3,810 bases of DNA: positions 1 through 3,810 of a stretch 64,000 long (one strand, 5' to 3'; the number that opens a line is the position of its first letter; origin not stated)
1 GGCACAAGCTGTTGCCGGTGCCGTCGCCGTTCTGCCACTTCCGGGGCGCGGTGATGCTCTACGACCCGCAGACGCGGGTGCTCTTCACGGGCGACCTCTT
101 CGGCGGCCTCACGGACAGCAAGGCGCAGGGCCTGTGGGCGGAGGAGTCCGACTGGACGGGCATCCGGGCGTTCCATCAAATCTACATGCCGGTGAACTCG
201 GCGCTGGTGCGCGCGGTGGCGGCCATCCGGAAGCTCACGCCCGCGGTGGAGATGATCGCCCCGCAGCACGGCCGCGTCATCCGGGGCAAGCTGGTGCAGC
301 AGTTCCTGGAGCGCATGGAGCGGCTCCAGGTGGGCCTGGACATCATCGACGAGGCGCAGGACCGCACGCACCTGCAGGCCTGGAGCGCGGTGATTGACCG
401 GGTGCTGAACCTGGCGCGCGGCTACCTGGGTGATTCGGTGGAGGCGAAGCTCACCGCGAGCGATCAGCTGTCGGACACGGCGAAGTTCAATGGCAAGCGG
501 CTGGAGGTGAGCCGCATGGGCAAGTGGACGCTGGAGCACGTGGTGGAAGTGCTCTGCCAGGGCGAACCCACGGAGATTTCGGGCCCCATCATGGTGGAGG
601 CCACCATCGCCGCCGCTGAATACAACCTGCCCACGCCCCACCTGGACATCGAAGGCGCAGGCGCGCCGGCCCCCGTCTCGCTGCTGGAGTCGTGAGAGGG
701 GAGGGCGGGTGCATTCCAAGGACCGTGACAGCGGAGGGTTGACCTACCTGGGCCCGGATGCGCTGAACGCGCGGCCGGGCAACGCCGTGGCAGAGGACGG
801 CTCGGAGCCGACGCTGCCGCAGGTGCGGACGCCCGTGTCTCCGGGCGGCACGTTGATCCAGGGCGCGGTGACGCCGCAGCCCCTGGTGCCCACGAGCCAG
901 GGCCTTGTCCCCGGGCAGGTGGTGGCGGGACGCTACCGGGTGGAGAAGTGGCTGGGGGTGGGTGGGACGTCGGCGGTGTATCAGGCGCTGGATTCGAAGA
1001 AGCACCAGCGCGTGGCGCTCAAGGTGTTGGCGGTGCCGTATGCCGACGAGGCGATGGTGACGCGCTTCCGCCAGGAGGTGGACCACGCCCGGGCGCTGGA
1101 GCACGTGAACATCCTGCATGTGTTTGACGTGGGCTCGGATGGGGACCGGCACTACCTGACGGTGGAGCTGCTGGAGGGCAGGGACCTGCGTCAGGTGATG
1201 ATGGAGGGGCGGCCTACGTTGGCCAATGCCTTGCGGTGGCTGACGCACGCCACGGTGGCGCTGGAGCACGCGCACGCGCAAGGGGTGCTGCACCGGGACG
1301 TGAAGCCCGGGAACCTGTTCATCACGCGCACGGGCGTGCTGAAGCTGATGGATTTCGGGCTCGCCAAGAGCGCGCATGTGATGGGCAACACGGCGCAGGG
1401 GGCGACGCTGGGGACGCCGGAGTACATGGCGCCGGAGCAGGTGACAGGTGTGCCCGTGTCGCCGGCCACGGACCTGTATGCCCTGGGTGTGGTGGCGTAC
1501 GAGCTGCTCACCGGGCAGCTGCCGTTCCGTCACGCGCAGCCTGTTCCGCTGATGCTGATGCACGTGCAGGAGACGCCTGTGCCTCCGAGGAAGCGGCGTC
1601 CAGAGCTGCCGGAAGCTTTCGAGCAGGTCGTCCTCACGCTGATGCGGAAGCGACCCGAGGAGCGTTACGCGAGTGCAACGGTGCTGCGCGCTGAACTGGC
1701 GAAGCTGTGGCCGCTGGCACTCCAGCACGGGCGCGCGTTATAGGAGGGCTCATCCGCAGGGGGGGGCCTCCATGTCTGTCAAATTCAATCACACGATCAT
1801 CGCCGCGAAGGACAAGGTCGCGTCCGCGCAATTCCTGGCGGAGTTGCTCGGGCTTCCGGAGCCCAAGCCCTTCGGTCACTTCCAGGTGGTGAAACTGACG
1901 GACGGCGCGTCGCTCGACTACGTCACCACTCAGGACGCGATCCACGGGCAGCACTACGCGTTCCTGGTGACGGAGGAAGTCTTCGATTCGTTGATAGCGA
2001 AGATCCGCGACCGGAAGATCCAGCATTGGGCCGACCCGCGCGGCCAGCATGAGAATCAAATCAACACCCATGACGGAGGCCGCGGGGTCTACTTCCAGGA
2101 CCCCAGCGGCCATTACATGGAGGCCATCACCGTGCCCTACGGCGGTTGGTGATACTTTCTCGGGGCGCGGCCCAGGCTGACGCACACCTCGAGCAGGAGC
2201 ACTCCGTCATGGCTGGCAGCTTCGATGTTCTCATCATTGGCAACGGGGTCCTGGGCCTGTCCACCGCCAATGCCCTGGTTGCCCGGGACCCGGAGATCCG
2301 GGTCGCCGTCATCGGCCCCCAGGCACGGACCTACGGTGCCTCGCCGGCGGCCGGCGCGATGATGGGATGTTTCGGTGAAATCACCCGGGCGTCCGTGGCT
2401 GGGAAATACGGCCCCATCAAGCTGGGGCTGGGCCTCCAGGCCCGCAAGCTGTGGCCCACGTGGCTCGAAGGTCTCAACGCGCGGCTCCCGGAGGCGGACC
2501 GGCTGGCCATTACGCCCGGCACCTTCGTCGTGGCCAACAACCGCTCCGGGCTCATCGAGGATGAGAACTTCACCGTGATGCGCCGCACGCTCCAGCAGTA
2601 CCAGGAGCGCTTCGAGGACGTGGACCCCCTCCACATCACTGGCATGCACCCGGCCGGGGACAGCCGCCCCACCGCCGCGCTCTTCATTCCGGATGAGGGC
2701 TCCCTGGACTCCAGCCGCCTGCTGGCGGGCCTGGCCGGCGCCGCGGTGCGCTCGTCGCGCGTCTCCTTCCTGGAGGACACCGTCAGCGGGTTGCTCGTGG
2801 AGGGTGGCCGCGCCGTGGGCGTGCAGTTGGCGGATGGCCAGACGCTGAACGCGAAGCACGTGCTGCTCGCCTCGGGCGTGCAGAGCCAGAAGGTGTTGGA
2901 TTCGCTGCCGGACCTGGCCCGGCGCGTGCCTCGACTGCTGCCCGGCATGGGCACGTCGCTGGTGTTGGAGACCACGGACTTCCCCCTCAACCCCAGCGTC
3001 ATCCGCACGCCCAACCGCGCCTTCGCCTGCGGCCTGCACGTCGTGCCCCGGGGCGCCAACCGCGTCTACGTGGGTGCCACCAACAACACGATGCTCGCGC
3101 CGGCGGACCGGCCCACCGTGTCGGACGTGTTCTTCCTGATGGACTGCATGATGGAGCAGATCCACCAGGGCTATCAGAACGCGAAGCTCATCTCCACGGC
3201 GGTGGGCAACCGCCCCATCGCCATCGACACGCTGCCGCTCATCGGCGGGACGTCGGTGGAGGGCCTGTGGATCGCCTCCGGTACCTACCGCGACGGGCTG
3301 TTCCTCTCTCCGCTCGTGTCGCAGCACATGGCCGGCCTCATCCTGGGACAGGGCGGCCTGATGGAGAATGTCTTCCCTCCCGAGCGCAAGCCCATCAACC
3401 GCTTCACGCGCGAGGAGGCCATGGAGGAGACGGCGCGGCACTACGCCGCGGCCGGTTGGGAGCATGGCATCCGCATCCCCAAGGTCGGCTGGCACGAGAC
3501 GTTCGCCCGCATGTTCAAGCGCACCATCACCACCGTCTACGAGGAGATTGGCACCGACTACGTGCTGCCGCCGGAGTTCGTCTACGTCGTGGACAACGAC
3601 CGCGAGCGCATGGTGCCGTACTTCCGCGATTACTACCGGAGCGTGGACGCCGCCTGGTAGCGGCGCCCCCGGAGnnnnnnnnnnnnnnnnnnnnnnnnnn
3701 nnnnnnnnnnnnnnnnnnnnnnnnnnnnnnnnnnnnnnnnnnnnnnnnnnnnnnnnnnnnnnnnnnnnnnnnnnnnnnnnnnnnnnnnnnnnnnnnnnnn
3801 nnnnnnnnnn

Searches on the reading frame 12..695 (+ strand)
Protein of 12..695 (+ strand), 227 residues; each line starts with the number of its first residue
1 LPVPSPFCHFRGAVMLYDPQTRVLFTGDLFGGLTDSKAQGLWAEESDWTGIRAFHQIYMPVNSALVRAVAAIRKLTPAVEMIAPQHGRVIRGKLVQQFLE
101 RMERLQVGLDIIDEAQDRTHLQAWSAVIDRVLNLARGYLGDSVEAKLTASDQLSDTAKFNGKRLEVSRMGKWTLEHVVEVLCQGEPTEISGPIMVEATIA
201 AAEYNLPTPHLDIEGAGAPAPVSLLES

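Call 5: search_protein_families(library=pfam, proteins=[window:12-695:+], max_evalue=0.001)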
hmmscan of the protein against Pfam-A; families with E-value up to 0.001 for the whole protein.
window:12-695:+ (227 aa): 1 family
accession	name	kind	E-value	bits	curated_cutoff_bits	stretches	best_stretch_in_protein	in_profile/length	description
PF19583.5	ODP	-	5.7e-25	88.8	27.2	1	3-87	110-194/194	ODP family beta lactamase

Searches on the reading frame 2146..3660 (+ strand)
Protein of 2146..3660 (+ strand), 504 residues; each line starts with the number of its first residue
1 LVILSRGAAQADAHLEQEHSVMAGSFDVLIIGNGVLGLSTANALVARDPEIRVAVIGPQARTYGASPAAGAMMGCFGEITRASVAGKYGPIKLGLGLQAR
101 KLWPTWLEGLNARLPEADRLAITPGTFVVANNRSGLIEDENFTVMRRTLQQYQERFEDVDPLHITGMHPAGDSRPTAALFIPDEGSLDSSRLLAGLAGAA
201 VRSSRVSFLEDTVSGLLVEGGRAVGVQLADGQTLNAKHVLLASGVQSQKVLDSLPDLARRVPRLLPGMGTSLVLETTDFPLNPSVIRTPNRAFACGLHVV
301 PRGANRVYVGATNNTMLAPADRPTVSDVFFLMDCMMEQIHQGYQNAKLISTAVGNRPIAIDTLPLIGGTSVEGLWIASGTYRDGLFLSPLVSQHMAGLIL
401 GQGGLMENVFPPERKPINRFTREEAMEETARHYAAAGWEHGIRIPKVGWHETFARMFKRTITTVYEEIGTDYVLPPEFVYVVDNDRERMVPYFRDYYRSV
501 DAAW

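Call 5: search_protein_families(library=pfam, proteins=[window:2146-3660:+], max_evalue=0.001)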
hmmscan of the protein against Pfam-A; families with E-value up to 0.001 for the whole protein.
window:2146-3660:+ (504 aa): 3 families
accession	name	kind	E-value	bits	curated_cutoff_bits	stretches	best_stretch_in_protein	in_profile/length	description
PF01266.30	DAO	-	2.5e-41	142.8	27.9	1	27-396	1-351/353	FAD dependent oxidoreductase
PF05834.18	Lycopene_cycl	-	0.00013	21.6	23.4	0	27-59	1-33/380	Lycopene cyclase protein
PF13454.12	NAD_binding_9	-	0.00028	21.3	21.8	0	30-61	2-35/155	FAD-NAD(P)-binding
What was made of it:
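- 2209..3660 (+): Orf1/Fms14-like FAD enzyme (483 aa from Met22 of the long ORF 2146-3660). Predicted glycine-dependent N-formimidoyl/N-iminoacetyl synthase. Part of the cluster. PF01266 (call 5).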

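Call 21: search_protein_families(library=ncbifam, proteins=[window:2146-3660:+], max_evalue=0.001)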
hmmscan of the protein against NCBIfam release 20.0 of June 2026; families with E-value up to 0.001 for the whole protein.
window:2146-3660:+ (504 aa): 11 families
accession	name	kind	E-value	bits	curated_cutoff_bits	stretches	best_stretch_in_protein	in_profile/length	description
TIGR02352.1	thiamin_ThiO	equivalog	6e-37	127.5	250.8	1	28-402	1-350/351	glycine oxidase ThiO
NF001933.0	PRK00711.1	subfamily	1.1e-12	47.7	383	1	174-400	185-400/429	D-amino acid dehydrogenase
TIGR03364.1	HpnW_proposed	hypoth_equivalog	1.7e-08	33.9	285.1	1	27-251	2-201/365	TIGR03364 family FAD-dependent oxidoreductase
NF040813.1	pro_dh_Thprot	equivalog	7.8e-07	28.5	600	1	335-402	286-351/362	D-proline dehydrogenase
NF008726.1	PRK11728.1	equivalog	3.7e-05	22.7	299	0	27-57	2-32/389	L-2-hydroxyglutarate oxidase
NF002480.1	PRK01747.1-1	equivalog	9.8e-05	20.9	540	0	171-369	377-565/645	bifunctional tRNA (5-methylaminomethyl-2-thiouridine)(34)-methyltransferase MnmC2/FAD-dependent 5-carboxymethylaminomethyl-2-thiouridine(34)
NF008313.0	PRK11101.1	equivalog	0.00014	20.6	425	1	155-286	117-245/548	anaerobic glycerol-3-phosphate dehydrogenase subunit A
TIGR00551.1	nadB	equivalog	0.00028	19.7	452.75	0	25-69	2-43/489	L-aspartate oxidase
TIGR01790.1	carotene-cycl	subfamily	0.00065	18.9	209.5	0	185-247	80-140/387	lycopene cyclase family protein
NF005599.0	PRK07333.1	equivalog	0.00089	17.9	549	0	18-61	5-48/414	ubiquinone biosynthesis hydroxylase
TIGR03197.1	MnmC_Cterm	equivalog_domain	0.00099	18.3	174.2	0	175-367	133-314/400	FAD-dependent 5-carboxymethylaminomethyl-2-thiouridine(34) oxidoreductase MnmC1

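Call 47: search_solved_structures(query=window:2146-3660:+, max_evalue=0.00001)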
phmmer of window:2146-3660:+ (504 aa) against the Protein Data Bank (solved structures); distinct sequences matched with E-value up to 0.00001: 12.
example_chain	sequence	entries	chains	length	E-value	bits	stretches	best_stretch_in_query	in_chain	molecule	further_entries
8gri_A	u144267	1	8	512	3.8e-104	352.5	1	7-498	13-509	N-formimidoyl fortimicin A synthase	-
7xqa_A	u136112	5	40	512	4.8e-104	352.2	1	7-498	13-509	N-formimidoyl fortimicin A synthase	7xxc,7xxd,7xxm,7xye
7xyl_A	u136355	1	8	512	1.2e-103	350.9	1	7-498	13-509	N-formimidoyl fortimicin A synthase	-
7xxr_A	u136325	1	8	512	3.5e-103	349.3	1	7-498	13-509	N-formimidoyl fortimicin A synthase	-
7xxp_A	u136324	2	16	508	7e-103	348.3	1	7-498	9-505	N-formimidoyl fortimicin A synthase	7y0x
7xx0_A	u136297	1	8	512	1.6e-102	347.1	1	7-498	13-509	N-formimidoyl fortimicin A synthase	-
4ysh_A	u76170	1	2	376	2.1e-15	59.8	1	24-399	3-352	Glycine oxidase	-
7cyx_A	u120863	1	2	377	3.2e-13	52.6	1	24-402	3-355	Glycine oxidase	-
6j38_A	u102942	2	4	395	3.6e-13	52.5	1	22-399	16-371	FAD-dependent glycine oxydase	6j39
8w75_D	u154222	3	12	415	2.3e-06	30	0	24-62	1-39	FI05204p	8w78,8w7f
9woz_A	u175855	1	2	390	3e-06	29.7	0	217-401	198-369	Glycine oxidase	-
1ng3_A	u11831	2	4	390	5.1e-06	28.9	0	217-401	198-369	Glycine oxidase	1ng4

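Call 50: search_solved_structures(query=window:2146-3660:+, max_evalue=1e-50, show_alignments=1)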
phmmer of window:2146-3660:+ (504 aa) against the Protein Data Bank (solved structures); distinct sequences matched with E-value up to 1e-50: 6.
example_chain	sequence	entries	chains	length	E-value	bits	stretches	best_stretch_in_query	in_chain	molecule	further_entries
8gri_A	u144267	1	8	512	3.8e-104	352.5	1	7-498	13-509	N-formimidoyl fortimicin A synthase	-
7xqa_A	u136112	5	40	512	4.8e-104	352.2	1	7-498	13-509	N-formimidoyl fortimicin A synthase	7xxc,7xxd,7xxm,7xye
7xyl_A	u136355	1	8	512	1.2e-103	350.9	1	7-498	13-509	N-formimidoyl fortimicin A synthase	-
7xxr_A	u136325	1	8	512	3.5e-103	349.3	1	7-498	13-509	N-formimidoyl fortimicin A synthase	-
7xxp_A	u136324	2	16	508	7e-103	348.3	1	7-498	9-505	N-formimidoyl fortimicin A synthase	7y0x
7xx0_A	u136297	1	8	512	1.6e-102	347.1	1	7-498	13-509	N-formimidoyl fortimicin A synthase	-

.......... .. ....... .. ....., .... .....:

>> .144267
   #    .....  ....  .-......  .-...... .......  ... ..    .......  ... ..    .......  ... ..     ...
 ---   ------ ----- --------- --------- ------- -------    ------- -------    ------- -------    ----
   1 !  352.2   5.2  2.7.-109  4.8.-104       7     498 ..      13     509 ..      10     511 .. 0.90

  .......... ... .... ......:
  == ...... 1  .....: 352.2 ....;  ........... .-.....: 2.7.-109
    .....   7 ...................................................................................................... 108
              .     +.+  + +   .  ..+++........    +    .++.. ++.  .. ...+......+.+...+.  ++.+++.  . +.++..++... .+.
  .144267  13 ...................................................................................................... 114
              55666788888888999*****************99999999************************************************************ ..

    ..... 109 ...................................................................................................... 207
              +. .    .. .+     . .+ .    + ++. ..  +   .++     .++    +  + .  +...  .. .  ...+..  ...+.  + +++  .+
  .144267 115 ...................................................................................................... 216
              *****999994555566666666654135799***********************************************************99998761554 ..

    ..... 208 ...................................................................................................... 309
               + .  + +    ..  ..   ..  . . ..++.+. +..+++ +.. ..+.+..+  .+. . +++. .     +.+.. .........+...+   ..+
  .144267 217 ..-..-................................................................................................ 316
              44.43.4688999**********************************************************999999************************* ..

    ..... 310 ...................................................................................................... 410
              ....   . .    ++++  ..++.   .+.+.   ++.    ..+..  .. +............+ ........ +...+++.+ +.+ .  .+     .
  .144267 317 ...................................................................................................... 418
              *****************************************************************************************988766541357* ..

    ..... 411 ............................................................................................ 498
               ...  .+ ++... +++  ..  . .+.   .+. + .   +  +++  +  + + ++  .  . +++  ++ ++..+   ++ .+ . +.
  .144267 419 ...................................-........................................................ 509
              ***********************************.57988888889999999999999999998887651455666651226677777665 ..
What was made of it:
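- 2209..3660 (+): 352 bits, E 4e-104 over the full length to PDB 7XQA/8GRI, against 60 bits to glycine oxidase (calls 47, 50).
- On Orf1/Fms14 N-formimidoyl (iminoacetyl) synthase: ThiO-type oxidases align only to about residue 400 and score at most 60 bits (calls 47, 50).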

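Call 59: find_related_loci(query=A1, collection=metagenome_contigs, flank=10000)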
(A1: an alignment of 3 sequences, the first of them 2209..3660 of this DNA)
Query A1 (483 aa) in metagenome_contigs; peptide patterns used: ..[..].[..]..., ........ (x = any residue, [..] = any of these).
371 stretches matched a pattern; 126 encode a relative of the query (tblastn E <= 1e-3); the best 80 are kept; 80 distinct loci.
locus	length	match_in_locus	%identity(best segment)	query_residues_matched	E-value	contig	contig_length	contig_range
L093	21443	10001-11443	52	4-483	2e-160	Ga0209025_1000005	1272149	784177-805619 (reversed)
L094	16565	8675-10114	51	4-483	8e-156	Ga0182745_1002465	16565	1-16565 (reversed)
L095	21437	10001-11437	49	4-483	1e-151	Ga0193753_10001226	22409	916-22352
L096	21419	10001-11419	46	5-479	2e-151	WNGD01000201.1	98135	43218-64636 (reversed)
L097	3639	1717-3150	49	4-479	2e-154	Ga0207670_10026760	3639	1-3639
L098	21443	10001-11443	50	3-483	7e-147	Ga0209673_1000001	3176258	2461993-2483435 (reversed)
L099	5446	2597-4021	43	5-480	5e-147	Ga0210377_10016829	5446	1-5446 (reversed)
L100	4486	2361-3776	44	4-479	1e-146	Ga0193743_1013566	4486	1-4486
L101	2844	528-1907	41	4-464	3e-141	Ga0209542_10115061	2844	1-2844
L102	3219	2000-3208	53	4-407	3e-137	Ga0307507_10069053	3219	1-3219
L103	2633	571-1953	41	3-462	6e-126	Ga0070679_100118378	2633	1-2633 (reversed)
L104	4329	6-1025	52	143-483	3e-119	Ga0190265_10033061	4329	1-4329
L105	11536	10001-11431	37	4-479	3e-113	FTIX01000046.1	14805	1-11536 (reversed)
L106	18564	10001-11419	38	5-479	1e-107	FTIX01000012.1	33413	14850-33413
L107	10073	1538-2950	43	5-483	4e-106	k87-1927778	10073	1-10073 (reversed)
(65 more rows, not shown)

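Call 62: search_protein_families(library=pfam, proteins=[L096:6227-9781:+, L096:11694-12440:+, L096:13288-14889:-, L096:16354-18375:+, L094:5405-6928:+, L094:6925-8382:+, L094:10515-11591:-, L094:12310-13362:-, L098:8811-9797:+, L098:11881-12579:+], max_evalue=0.00001)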
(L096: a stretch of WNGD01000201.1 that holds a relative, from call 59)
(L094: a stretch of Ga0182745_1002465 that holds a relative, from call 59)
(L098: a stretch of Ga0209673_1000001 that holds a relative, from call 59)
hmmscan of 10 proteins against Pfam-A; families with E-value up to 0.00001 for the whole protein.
L096:6227-9781:+ (1184 aa): 64 families (the best 25 are shown)
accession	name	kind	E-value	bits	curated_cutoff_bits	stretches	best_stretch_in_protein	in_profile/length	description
PF25174.1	Beta-prop_THOC3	-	7.9e-206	681.4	305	5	688-956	1-270/272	THOC3 beta-propeller domain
PF00400.38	WD40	-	2.4e-176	565.3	27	13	679-717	1-39/39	WD domain, G-beta repeat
PF25173.1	Beta-prop_WDR3_1st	-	2e-166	549.6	154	5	665-801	47-183/184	WDR3 first beta-propeller domain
PF25175.1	Beta-prop_WDR5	-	1.7e-140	467.9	250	5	901-1042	13-154/296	WDR5 beta-propeller domain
PF24814.1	WD40_Prp19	-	6.4e-137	455.6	320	4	635-811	37-215/281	Prp19 WD40 domain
PF24807.1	WD40_CDC20-Fz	-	1.8e-123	412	200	4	728-967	48-292/292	CDC20/Fizzy WD40 domain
PF24817.1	WD40_WDHD1_1st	-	9.2e-120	399.6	109.9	7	897-979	85-167/291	WDHD1 first WD40 domain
PF23414.1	Beta-prop_EML_2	-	2.3e-110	368.6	90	5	861-1014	2-156/266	Echinoderm microtubule-associated protein second beta-propeller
PF25391.1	WD40_Gbeta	-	7e-102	341.3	150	5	977-1149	138-311/340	G protein beta WD-40 repeat protein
PF25172.1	Beta-prop_WDR3_2nd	-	8.1e-99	331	140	5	764-888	166-290/293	WDR3 second beta-propeller domain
PF24105.1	Beta-prop_CAF1B_HIR1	-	1.6e-96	324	80.5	7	640-724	123-207/383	CAF1B/HIR1 beta-propeller domain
PF24805.1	EIF3I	-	9.1e-88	294.9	200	5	602-704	7-108/324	EIF3I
PF25047.1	Beta-prop_TEP1_2nd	-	2.6e-86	289.4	89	7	618-738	52-184/255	TEP-1 second beta-propeller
PF25168.1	Beta-prop_WDR36-Utp21_2nd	-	3e-84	283.6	84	6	860-1004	160-303/335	WDR36/Utp21 second beta-propeller domain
PF24796.1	WDR55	-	2.4e-74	250.5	200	5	565-722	9-170/296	WDR55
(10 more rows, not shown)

L096:11694-12440:+ (248 aa): 1 family
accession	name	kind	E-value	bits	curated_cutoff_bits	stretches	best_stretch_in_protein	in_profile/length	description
PF13532.12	2OG-FeII_Oxy_2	-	3.2e-35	122.6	31.2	1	92-245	39-194/194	2OG-Fe(II) oxygenase superfamily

L096:13288-14889:- (533 aa): 3 families
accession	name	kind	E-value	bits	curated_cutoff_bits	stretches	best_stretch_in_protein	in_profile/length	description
PF02518.31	HATPase_c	-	9.2e-32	110.2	26.4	1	413-522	2-109/111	Histidine kinase-, DNA gyrase B-, and HSP90-like ATPase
PF00512.31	HisKA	-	4.3e-16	59.1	26.9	1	300-366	2-66/66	His Kinase A (phospho-acceptor) domain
PF00672.30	HAMP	-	2e-15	57.2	25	1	236-287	2-52/53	HAMP domain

L096:16354-18375:+ (673 aa): 0 families

L094:5405-6928:+ (507 aa): 0 families

L094:6925-8382:+ (485 aa): 0 families

L094:10515-11591:- (358 aa): 1 family
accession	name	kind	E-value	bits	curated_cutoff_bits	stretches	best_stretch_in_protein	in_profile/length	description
PF00561.26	Abhydrolase_1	-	7.3e-11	42.6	25.8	1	60-296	1-242/245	alpha/beta hydrolase fold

L094:12310-13362:- (350 aa): 1 family
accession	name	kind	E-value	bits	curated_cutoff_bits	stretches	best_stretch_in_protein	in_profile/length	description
PF00487.30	FA_desaturase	-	2e-24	87.2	29.7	1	54-290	5-234/253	Fatty acid desaturase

L098:8811-9797:+ (328 aa): 0 families

L098:11881-12579:+ (232 aa): 0 families
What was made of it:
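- Tried and rejected: Closest Orf1-like metagenome relatives (46-52% identity) have uninformative neighbours (call 62).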
